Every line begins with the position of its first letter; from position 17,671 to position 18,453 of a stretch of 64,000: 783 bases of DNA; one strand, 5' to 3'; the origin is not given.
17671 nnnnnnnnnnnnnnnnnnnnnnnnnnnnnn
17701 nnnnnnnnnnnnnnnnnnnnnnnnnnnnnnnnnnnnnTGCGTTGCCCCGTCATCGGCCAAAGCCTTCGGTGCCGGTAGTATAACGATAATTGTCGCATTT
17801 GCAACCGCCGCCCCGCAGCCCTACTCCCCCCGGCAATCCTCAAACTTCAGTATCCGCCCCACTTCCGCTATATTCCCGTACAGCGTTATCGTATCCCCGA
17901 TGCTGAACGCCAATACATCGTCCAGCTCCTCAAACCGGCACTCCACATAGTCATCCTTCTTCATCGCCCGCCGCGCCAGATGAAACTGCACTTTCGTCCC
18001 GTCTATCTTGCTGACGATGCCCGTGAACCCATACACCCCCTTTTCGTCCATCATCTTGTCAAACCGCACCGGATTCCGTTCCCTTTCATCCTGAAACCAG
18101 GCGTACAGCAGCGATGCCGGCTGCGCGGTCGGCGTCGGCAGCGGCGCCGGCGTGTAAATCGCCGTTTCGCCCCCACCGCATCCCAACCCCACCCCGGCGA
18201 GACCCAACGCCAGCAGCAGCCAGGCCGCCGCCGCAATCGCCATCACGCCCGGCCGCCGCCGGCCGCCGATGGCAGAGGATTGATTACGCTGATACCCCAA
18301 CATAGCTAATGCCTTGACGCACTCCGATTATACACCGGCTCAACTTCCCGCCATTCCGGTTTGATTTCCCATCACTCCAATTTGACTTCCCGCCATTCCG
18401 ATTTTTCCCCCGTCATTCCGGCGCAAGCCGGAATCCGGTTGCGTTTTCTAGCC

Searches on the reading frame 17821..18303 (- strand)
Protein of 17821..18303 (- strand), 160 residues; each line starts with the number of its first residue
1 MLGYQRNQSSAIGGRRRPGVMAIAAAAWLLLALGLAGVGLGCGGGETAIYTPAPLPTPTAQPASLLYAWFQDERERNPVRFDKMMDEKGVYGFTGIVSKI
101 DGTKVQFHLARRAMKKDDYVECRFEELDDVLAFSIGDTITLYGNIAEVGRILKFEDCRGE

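Call 3: search_protein_families(library=pfam, proteins=[window:17821-18303:-], max_evalue=1)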
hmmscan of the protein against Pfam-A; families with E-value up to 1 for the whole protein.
window:17821-18303:- (160 aa): 1 family
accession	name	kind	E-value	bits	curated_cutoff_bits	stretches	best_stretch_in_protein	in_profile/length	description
PF00609.24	DAGK_acc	-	0.037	14.8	27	1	70-132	18-79/158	Diacylglycerol kinase accessory domain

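Call 66: search_protein_families(library=padloc, proteins=[window:17821-18303:-], max_evalue=0.001)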
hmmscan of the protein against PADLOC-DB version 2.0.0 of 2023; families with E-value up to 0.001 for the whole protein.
window:17821-18303:- (160 aa): 0 families
